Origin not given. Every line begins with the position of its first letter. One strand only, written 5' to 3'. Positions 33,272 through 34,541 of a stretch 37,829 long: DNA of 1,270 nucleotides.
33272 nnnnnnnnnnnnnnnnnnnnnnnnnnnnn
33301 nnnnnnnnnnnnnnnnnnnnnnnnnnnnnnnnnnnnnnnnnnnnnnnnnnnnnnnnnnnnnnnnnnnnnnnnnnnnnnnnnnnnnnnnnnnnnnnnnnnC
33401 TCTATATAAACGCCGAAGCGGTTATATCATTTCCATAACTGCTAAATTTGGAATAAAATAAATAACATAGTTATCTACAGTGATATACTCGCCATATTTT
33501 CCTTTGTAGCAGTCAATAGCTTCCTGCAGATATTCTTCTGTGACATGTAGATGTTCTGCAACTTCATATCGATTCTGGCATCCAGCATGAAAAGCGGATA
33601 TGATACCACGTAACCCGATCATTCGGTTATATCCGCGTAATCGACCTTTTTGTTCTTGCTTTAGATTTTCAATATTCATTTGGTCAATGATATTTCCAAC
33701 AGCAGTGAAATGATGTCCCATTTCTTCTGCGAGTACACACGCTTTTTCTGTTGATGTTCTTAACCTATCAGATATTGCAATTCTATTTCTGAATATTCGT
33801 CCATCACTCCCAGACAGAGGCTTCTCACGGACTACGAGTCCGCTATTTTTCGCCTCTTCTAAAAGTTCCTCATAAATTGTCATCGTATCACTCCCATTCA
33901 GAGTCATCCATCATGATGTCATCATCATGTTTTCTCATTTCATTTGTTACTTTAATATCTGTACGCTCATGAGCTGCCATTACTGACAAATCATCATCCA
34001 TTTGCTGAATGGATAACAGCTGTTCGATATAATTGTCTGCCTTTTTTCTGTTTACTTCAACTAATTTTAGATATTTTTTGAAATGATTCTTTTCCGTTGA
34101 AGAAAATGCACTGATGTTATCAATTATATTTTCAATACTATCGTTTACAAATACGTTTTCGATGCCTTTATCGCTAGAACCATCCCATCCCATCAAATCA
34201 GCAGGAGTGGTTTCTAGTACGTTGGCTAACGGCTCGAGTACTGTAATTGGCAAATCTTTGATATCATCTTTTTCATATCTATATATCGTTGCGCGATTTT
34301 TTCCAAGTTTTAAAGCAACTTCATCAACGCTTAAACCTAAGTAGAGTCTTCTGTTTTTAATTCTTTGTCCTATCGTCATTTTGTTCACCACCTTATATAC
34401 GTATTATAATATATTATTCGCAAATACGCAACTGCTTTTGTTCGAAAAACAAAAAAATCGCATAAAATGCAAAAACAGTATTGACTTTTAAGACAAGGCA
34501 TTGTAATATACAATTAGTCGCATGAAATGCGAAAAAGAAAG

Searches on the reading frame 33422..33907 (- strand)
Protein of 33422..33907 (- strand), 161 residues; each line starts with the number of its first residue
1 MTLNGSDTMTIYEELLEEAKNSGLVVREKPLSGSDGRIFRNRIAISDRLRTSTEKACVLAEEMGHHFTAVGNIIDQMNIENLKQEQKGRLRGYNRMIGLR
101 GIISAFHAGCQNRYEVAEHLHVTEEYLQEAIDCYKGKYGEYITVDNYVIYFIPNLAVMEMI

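Call 4: search_protein_families(library=pfam, proteins=[window:33422-33907:-], max_evalue=0.01)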
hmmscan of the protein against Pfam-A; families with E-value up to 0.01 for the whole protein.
window:33422-33907:- (161 aa): 1 family
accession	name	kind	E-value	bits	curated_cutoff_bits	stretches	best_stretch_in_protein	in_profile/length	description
PF06114.19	Peptidase_M78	-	4.3e-05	23.8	22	1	20-88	2-75/123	IrrE N-terminal-like domain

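Call 45: search_protein_families(library=pfam, alignment_id=A5, max_evalue=0.01)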
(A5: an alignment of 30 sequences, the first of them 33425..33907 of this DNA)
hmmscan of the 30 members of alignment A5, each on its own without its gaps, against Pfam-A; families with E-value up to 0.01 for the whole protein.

A. member 1, window:33425-33907:- (161 aa): 1 family
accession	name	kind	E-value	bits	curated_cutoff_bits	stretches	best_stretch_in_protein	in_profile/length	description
PF06114.19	Peptidase_M78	-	4.3e-05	23.8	22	1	20-88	2-75/123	IrrE N-terminal-like domain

B. families by the number of members that match (of 30 scanned): 34 families (the first 25 are shown)
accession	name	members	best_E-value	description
PF06114.19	Peptidase_M78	10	6.5e-12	IrrE N-terminal-like domain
PF20573.4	DUF6782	3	9.7e-05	Putative metallopeptidase family (DUF6782)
PF00589.27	Phage_integrase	2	5.4e-27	Phage integrase family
PF14659.12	Phage_int_SAM_3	2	1.7e-11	Phage integrase, N-terminal SAM-like domain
PF08797.16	HIRAN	2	4.6e-11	HIRAN domain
PF13102.12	Phage_int_SAM_5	2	4e-07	Phage integrase SAM-like domain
PF12773.13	DZR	2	8.3e-07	Double zinc ribbon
PF23451.1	Zn_ribbon_PaaD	2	6.2e-05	PaaD zinc beta ribbon domain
PF00239.26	Resolvase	1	6.5e-26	Resolvase, N terminal domain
PF07508.19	Recombinase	1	8.8e-22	Recombinase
PF04073.20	tRNA_edit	1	1.4e-21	Aminoacyl-tRNA editing domain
PF04313.20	HSDR_N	1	5.1e-17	Type I restriction enzyme R protein N terminus (HSDR_N)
PF04434.22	SWIM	1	4e-11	SWIM zinc finger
PF02037.33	SAP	1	6.4e-10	SAP domain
PF13588.12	HSDR_N_2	1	6.3e-09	Type I restriction enzyme R protein N terminus (HSDR_N)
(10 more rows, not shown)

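Call 48: find_homologous_proteins(query=window:33425-33907:-, max_evalue=0.001)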
Query window:33425-33907:- (161 aa): 850 proteins with E <= 0.001 among 869 candidates; the best 120 are listed.
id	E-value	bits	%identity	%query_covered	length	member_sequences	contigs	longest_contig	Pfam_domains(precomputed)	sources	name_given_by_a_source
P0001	2.1e-98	344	98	100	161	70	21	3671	PF06114.20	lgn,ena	-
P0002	9.5e-88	310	88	100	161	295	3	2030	-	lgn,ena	-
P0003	5.3e-82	291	82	100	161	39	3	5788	PF06114.20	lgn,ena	-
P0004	4.2e-81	288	82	99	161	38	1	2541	-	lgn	-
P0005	1.3e-78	280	80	100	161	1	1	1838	PF06114.20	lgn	-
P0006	2.3e-78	279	83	95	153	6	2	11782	-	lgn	-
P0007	6.3e-78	278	80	100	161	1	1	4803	PF06114.20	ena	-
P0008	9.8e-78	277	95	82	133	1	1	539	-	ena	-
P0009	2.4e-77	276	95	82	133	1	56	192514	-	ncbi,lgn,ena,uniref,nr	ncbi:hypothetical protein [Mediterraneibacter gnavus]|uniref:hypothetical protein n=1 Tax=Mediterran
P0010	5.7e-76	272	78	100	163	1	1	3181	PF06114.20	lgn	-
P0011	1.9e-75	270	78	100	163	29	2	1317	PF06114.20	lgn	-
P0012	1.3e-74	267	80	95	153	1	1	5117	PF06114.20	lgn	-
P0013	1.5e-74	267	95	78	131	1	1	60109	-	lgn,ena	-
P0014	1.0e-73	264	79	95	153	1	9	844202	PF06114.20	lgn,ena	-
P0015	1.7e-73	263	74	100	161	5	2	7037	-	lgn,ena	-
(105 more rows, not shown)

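Call 84: predict_structure(alignment_id=A10)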
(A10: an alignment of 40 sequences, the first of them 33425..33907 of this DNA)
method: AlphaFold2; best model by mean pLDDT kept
length: 161 residues; sequences in the alignment: 40
mean_pLDDT: 88.9   pTM: 0.82
mean pLDDT of the five models: 88.9, 84.1, 75.3, 67.2, 64.1
residues with pLDDT >= 90: 117; 70-90: 32; 50-70: 6; < 50: 6
segments of 3 or more residues with pLDDT < 50: 1-6
pLDDT, mean of each block of 10 residues (from residue 1): 50 96 95 89 94 96 88 75 87 95 95 93 95 93 96 87 81
secondary structure, 60 per line:
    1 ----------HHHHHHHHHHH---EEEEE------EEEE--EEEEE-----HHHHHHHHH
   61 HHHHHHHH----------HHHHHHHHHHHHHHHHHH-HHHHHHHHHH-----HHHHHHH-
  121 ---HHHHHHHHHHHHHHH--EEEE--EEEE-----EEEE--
elements in order: H11-21 E25-29 E36-39 E42-46 H52-68 H79-96 H98-107 H113-119 H124-138 E141-144 E147-150 E156-159

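Call 87: fold_search(model_id=the predicted structure, library=pdb)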
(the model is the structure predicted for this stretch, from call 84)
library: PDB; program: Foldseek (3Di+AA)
matches with E <= 10: 155; with E <= 0.001: 0
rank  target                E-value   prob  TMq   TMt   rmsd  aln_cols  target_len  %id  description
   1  3dte                  1.8e-03  1.00  0.53  0.37   8.3       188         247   11  Crystal structure of the IRRE protein, a central regulator of DNA damage repair in deinococcaceae (released 2009-02-10)
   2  3dti                  3.4e-03  1.00  0.51  0.35   7.0       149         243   13  Crystal structure of the IRRE protein, a central regulator of DNA damage repair in deinococcaceae (released 2009-02-10)
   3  4jiu                  9.6e-03  1.00  0.33  0.47   7.8       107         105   19  Crystal structure of the metallopeptidase zymogen of Pyrococcus abyssi abylysin (released 2013-06-12)
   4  8slm                  1.0e-02  1.00  0.51  0.35   6.1       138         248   15  Crystal structure of Deinococcus geothermalis PprI (released 2024-03-13)
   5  6cyy_A                1.3e-02  1.00  0.54  0.29   5.7       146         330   14  Mycobacterium tuberculosis transcriptional regulator (released 2019-04-17)
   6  6cz6_D                1.3e-02  1.00  0.54  0.29   5.7       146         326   14  Mycobacterium tuberculosis transcriptional regulator (released 2019-04-17)
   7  6cz6_A                4.1e-02  1.00  0.56  0.30   5.3       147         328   13  Mycobacterium tuberculosis transcriptional regulator (released 2019-04-17)
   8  5e3x                  6.8e-01  0.25  0.31  0.14  11.6       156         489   18  Crystal structure of thermostable Carboxypeptidase (FisCP) from Fervidobacterium Islandicum AW-1 (released 2016-02-10)
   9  6psn_L                1.2e+00  0.18  0.30  0.24  10.8       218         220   10  Anthrax toxin protective antigen channels bound to lethal factor (released 2020-03-04)
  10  9bj7_C                1.5e+00  0.11  0.20  0.19  10.9       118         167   14  Crystal structure of the N-terminal truncated AbiV (residues 24-201) (released 2025-08-13)
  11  9h5u_A                1.6e+00  0.04  0.17  0.10  18.6       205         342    7  ATP-bound human mitochondrial Hsp60 double-ring complex (C1) (released 2025-11-05)
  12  1bqb                  1.7e+00  0.51  0.34  0.20   5.2       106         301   16  AUREOLYSIN, STAPHYLOCOCCUS AUREUS METALLOPROTEINASE (released 1999-01-13)
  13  2lnb_MODEL_1_A        1.7e+00  0.18  0.24  0.41   9.1        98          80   12  Solution NMR structure of N-terminal domain (6-74) of human ZBP1 protein, Northeast Structural Genomics Consor (released 2012-01-18)
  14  6ct2                  1.8e+00  0.10  0.23  0.16  12.3       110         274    9  MYST histone acetyltransferase KAT6A/B in complex with WM-1119 (released 2018-08-01)
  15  7skl_A                1.9e+00  0.35  0.32  0.20   5.7       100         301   17  Complex between S. aureus aureolysin and IMPI mutant I57I (released 2022-01-26)
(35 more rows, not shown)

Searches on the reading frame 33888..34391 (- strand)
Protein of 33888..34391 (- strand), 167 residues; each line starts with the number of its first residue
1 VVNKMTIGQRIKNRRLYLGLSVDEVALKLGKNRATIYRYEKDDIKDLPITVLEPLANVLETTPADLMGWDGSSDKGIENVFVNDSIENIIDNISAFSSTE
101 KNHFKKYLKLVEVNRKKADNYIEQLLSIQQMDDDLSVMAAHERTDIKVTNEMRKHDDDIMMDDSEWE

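Call 4: search_protein_families(library=pfam, proteins=[window:33888-34391:-], max_evalue=0.01)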
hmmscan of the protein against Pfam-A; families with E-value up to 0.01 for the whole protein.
window:33888-34391:- (167 aa): 6 families
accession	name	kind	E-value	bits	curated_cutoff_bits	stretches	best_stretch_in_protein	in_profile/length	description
PF01381.28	HTH_3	-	3e-08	34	23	1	11-66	1-55/55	Helix-turn-helix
PF13443.12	HTH_26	-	2.2e-07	31.5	22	1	19-69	10-60/63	Cro/C1-type HTH DNA-binding domain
PF13560.12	HTH_31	-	7.5e-07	29.8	27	1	7-65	2-60/64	Helix-turn-helix domain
PF12844.13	HTH_19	-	6.5e-05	23.2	30.2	1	8-66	1-58/64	Helix-turn-helix domain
PF13309.12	HTH_22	-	0.0055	17.1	29.6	0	21-39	43-61/63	HTH domain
PF13413.12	HTH_25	-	0.0062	16.8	24.6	0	12-51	3-42/62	Helix-turn-helix domain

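Call 14: find_related_loci(query=window:33888-34391:-, collection=viral_contigs, flank=2500)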
Query window:33888-34391:- (167 aa) in viral_contigs; peptide patterns used: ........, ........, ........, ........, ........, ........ (x = any residue, [..] = any of these).
25 stretches matched a pattern; 21 encode a relative of the query (tblastn E <= 1e-3); 21 distinct loci.
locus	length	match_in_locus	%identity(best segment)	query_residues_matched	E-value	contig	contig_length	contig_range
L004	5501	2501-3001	99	1-167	1e-111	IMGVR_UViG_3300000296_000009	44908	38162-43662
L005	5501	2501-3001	99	1-167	2e-110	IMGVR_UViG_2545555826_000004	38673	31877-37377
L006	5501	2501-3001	99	1-167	2e-110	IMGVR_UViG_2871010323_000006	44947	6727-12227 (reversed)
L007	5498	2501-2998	90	2-167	2e-100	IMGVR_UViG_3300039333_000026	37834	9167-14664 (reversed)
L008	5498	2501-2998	90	2-167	2e-100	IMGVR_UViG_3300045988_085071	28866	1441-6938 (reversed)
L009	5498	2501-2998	89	2-167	4e-100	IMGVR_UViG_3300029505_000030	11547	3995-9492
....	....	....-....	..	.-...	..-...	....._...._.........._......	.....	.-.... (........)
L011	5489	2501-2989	61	5-167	7e-66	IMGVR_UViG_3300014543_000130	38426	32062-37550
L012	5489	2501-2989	61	5-167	7e-66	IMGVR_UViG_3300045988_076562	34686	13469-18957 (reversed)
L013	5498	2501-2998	58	2-167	3e-58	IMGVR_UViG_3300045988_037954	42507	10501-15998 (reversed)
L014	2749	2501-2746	94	2-83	5e-49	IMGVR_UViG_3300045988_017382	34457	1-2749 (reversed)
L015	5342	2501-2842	63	1-103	4e-39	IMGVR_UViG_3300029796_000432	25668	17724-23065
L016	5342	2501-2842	63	1-103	9e-39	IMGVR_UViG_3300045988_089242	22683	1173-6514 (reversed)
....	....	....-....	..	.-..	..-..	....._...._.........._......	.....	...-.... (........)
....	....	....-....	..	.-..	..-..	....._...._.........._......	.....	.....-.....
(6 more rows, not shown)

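Call 22: search_solved_structures(query=window:33891-34391:-, max_evalue=1, show_alignments=2)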
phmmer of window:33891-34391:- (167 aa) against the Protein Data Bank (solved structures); distinct sequences matched with E-value up to 1: 13.
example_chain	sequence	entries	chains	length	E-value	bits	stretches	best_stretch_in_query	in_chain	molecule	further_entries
8tac_A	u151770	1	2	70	0.02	18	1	5-41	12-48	DBP48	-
1sq8_A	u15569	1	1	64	0.035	17.2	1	5-45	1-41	dh434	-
1per_L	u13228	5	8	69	0.053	16.6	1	7-62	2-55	PROTEIN (434 REPRESSOR) | 434 REPRESSOR | REPRESSOR PROTEIN CI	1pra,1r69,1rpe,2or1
1r63_A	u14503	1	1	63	0.1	15.7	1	7-45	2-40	REPRESSOR PROTEIN FROM BACTERIOPHAGE 434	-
5h3w_A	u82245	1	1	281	0.16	15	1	23-127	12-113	Fibronectin/fibrinogen binding protein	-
9iaq_A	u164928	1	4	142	0.18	14.9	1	10-78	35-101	HTH cro/C1-type domain-containing protein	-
1j77_A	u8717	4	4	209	0.2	14.7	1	79-143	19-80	HemO | Heme oxygenase 1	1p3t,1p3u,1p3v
3qq6_A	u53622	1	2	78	0.21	14.6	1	6-64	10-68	HTH-type transcriptional regulator sinR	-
7t8i_A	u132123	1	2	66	0.24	14.5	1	5-64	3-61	Phage element (ICEBs1)transcriptional regulator (Xre family)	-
5tn0_A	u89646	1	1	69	0.25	14.4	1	7-64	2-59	HTH-type transcriptional regulator SinR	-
1b0n_A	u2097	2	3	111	0.27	14.3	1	7-68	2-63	PROTEIN (SINR PROTEIN) | HTH-TYPE TRANSCRIPTIONAL REGULATOR SINR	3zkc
3fym_A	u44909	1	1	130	0.46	13.5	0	6-48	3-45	Putative uncharacterized protein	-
2r63_A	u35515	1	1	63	0.72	12.9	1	7-45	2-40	REPRESSOR PROTEIN FROM BACTERIOPHAGE 434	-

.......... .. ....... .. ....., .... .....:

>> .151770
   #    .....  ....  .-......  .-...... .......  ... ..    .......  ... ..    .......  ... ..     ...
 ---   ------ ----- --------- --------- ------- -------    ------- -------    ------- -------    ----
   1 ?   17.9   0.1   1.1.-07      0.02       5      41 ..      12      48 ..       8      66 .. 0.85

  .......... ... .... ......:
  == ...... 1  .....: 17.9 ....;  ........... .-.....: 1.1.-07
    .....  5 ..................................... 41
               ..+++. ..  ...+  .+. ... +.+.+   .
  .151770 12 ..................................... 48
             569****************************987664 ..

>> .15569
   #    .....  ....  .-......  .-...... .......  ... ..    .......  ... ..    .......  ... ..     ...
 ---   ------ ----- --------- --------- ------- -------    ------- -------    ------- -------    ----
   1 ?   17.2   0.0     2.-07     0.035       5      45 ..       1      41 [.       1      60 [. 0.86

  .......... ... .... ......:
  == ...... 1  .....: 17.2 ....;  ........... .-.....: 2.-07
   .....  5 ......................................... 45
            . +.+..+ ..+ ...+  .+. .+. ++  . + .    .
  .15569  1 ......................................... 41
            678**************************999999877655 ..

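Call 44: search_protein_families(library=pfam, alignment_id=A4, max_evalue=0.001)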
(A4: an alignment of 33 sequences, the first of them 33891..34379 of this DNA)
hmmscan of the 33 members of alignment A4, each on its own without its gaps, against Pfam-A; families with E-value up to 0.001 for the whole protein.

A. member 1, window:33891-34379:- (163 aa): 4 families
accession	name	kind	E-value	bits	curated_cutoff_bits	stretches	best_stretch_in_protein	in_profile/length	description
PF01381.28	HTH_3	-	2.8e-08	34.1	23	1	7-62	1-55/55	Helix-turn-helix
PF13443.12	HTH_26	-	2.1e-07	31.5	22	1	15-65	10-60/63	Cro/C1-type HTH DNA-binding domain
PF13560.12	HTH_31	-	7.1e-07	29.9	27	1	3-61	2-60/64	Helix-turn-helix domain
PF12844.13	HTH_19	-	6e-05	23.3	30.2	1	4-62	1-58/64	Helix-turn-helix domain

B. families by the number of members that match (of 33 scanned): 18 families
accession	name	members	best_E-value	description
PF01381.28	HTH_3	33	8.4e-26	Helix-turn-helix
PF13560.12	HTH_31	33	2.2e-16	Helix-turn-helix domain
PF13443.12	HTH_26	33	1.8e-14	Cro/C1-type HTH DNA-binding domain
PF12844.13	HTH_19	30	9.3e-16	Helix-turn-helix domain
PF00717.28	Peptidase_S24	16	8.2e-32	Peptidase S24-like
PF13384.12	HTH_23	12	2.1e-06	Homeodomain-like domain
PF20432.4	Xre-like-HTH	11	1.3e-05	Antitoxin Xre-like helix-turn-helix domain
PF02796.21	HTH_7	7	1.8e-05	Helix-turn-helix domain of resolvase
PF08279.18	HTH_11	6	1.1e-05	HTH domain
PF13413.12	HTH_25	3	9.2e-08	Helix-turn-helix domain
PF06056.18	Terminase_5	3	1.5e-06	Putative ATPase subunit of terminase (gpP-like)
PF13936.12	HTH_38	3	0.00019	Helix-turn-helix domain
PF13309.12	HTH_22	3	0.0008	HTH domain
PF12728.13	HTH_17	2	0.00059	Helix-turn-helix domain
PF00440.29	TetR_N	1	4.5e-05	Bacterial regulatory proteins, tetR family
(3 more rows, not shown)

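Call 47: search_solved_structures(query=A4, max_evalue=0.0001, show_alignments=2)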
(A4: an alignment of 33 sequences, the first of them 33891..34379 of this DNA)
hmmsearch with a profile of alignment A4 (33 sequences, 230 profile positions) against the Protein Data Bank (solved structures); distinct sequences matched with E-value up to 0.0001: 35.
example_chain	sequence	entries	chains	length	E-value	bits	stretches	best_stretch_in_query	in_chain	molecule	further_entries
7ocj_A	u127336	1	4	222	3e-17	66.8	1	104-225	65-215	LexA repressor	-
7b5g_A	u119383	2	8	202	3.3e-17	66.7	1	104-225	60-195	LexA repressor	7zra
3k2z_A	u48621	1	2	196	4.6e-17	66.2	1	101-228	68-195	LexA repressor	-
1jhf_A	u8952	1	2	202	7.6e-17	65.5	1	104-225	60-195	LEXA REPRESSOR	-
1jhh_A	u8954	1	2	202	1.7e-16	64.3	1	104-225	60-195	LEXA REPRESSOR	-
1jhc_A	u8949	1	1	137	3.4e-16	63.4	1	108-225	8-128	LEXA REPRESSOR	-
8trg_I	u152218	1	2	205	3.9e-16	63.2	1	104-225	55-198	LexA repressor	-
3jso_A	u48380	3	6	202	4.2e-16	63.1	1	104-225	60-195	LexA repressor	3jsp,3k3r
8gms_A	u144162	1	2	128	2.2e-15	60.7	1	109-225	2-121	LexA repressor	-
1jhe_A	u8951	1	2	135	3.8e-14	56.7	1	108-225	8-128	LEXA REPRESSOR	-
6a2q_A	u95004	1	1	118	8e-12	49.1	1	114-228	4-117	LexA repressor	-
8b0v_A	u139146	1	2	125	1.7e-11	48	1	109-218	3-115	LexA repressor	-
6a2r_A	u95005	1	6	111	3.2e-11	47.1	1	126-228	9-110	LexA repressor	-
8s7g_A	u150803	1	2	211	3.8e-11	46.9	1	105-217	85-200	LexA repressor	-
9iaq_A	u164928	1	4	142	1.2e-10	45.2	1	15-96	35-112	HTH cro/C1-type domain-containing protein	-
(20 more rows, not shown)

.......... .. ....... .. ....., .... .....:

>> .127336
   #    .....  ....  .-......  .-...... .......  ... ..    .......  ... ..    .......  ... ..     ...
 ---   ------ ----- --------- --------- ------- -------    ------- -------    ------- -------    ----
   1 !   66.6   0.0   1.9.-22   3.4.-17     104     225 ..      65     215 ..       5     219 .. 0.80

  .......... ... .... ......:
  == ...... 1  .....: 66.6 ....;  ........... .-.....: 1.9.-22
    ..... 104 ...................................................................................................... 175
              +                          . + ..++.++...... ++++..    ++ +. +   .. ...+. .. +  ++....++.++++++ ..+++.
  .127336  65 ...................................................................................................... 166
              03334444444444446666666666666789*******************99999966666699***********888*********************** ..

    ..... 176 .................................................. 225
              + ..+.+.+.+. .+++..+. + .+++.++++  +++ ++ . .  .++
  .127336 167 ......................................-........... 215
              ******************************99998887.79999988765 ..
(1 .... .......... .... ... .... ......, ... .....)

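Call 96: search_solved_structures(query=A13, max_evalue=1, show_alignments=0)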
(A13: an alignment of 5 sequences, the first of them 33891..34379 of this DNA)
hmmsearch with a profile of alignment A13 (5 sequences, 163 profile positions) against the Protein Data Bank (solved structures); distinct sequences matched with E-value up to 1: 63 (the best 60 are shown).
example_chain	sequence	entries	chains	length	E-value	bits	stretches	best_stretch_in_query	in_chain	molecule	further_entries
1sq8_A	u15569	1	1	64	1.5e-07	34.5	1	1-42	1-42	dh434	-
1per_L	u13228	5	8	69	4e-07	33.1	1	3-63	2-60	PROTEIN (434 REPRESSOR) | 434 REPRESSOR | REPRESSOR PROTEIN CI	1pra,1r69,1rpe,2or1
1r63_A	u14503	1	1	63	6.5e-07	32.4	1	3-42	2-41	REPRESSOR PROTEIN FROM BACTERIOPHAGE 434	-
1b0n_A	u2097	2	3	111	1.3e-06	31.4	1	3-70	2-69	PROTEIN (SINR PROTEIN) | HTH-TYPE TRANSCRIPTIONAL REGULATOR SINR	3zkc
5tn0_A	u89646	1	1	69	1.6e-06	31.1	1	3-67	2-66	HTH-type transcriptional regulator SinR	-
3qq6_A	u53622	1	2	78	2e-06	30.8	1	3-67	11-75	HTH-type transcriptional regulator sinR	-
8tac_A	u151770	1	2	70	2.4e-06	30.5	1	3-40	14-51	DBP48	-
2r63_A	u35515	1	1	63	8e-06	28.8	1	3-42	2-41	REPRESSOR PROTEIN FROM BACTERIOPHAGE 434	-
7t8i_A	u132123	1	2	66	2.7e-05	27.1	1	1-64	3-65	Phage element (ICEBs1)transcriptional regulator (Xre family)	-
9iaq_A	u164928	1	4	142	4.9e-05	26.3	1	6-89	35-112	HTH cro/C1-type domain-containing protein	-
1adr_A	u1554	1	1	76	0.0003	23.7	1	3-68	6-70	P22 C2 REPRESSOR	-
1zug_A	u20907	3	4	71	0.00041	23.3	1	2-62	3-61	PHAGE 434 CRO PROTEIN | REGULATORY PROTEIN CRO | PROTEIN (434 CRO)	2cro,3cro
2mez_A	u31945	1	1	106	0.00053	22.9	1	6-75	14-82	Multiprotein Bridging Factor (MBP-like)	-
3fym_A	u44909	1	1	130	0.00069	22.5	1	2-97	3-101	Putative uncharacterized protein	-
3jxb_C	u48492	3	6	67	0.00086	22.2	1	3-64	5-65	Repressor protein C2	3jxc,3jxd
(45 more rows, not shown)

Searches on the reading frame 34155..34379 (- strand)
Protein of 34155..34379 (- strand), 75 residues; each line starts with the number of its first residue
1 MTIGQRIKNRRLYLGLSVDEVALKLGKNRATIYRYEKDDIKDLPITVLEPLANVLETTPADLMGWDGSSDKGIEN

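Call 56: search_solved_structures(query=A7, max_evalue=0.01, show_alignments=0)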
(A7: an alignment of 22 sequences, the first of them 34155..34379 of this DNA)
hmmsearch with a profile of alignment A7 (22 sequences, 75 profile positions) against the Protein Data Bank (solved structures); distinct sequences matched with E-value up to 0.01: 22.
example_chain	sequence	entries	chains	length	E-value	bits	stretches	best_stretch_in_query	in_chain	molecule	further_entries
9iaq_A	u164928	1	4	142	1.6e-09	40.7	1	6-71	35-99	HTH cro/C1-type domain-containing protein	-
8tac_A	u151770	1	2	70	7.4e-09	38.6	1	2-56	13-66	DBP48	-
5tn0_A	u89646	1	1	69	2.7e-08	36.8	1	3-63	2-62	HTH-type transcriptional regulator SinR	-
3qq6_A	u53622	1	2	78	3.5e-08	36.4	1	3-63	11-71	HTH-type transcriptional regulator sinR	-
1b0n_A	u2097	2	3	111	7.2e-08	35.4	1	3-64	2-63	PROTEIN (SINR PROTEIN) | HTH-TYPE TRANSCRIPTIONAL REGULATOR SINR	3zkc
1adr_A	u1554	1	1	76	1.6e-07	34.3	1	3-63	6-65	P22 C2 REPRESSOR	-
2r1j_L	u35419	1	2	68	1.6e-07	34.3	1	3-63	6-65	Repressor protein C2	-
3jxb_C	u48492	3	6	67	1.6e-07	34.3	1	3-63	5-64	Repressor protein C2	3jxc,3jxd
1sq8_A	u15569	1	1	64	7.9e-06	28.9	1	1-57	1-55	dh434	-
2p5t_A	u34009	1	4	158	9.9e-06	28.6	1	3-67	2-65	Putative transcriptional regulator PezA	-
7t8i_A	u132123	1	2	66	0.00013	25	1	1-64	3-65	Phage element (ICEBs1)transcriptional regulator (Xre family)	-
4ghj_A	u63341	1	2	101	0.00026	24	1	2-49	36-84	Probable transcriptional regulator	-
7t5u_A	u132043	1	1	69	0.00042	23.3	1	3-57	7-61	Helix-turn-helix domain-containing protein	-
3fym_A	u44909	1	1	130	0.00057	22.9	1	2-63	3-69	Putative uncharacterized protein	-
1per_L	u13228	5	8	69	0.00078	22.5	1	3-61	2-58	PROTEIN (434 REPRESSOR) | 434 REPRESSOR | REPRESSOR PROTEIN CI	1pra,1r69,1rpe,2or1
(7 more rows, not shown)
